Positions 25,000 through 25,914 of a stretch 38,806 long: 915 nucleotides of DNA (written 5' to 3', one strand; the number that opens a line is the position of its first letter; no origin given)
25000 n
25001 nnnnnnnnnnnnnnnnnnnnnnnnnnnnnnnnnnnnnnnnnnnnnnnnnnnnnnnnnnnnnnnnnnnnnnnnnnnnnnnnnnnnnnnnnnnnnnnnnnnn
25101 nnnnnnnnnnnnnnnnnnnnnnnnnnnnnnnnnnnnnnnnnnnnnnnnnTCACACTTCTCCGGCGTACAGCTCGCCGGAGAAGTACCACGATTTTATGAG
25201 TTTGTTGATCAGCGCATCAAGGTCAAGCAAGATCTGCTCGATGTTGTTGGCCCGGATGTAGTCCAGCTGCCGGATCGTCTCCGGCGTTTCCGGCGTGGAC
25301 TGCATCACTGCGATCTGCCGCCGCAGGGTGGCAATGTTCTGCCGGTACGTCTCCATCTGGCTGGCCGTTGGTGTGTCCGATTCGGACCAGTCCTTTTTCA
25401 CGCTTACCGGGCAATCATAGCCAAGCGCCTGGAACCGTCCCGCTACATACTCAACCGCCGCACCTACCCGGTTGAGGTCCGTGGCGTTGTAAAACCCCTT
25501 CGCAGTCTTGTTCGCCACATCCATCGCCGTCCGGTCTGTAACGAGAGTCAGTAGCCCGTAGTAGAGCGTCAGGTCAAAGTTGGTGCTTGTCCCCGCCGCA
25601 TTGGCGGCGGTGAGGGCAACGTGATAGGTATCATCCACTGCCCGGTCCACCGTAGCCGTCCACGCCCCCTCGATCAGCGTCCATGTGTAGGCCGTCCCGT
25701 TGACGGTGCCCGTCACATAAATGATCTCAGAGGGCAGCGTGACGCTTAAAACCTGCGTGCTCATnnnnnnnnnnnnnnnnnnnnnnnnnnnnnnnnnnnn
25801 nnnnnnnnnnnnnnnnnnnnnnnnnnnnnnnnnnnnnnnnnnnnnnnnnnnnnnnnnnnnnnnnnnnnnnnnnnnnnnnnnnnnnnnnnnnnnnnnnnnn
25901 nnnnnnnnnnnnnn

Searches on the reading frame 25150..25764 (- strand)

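Call 7: search_protein_families(library=pfam, proteins=[window:25150-25764:-], max_evalue=10)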
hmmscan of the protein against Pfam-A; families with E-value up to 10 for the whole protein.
window:25150-25764:- (204 aa): 1 family
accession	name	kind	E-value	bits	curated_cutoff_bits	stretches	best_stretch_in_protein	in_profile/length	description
PF21946.1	LppM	-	0.018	15.7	27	1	6-34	115-143/153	LppM domain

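Call 10: search_protein_families(library=phrogs, proteins=[window:25150-25764:-], max_evalue=1)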
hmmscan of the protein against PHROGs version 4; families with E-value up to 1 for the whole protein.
window:25150-25764:- (204 aa): 4 families
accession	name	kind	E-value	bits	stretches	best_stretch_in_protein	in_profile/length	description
phrog_18725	-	unknown function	1.6e-15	58.5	1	87-204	10-130/132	-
phrog_30066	-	unknown function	0.0024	18.9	1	74-152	6-86/154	-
phrog_33762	-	unknown function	0.07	14.5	1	14-36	38-60/61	-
phrog_7850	-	unknown function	0.093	14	0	89-148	28-87/102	-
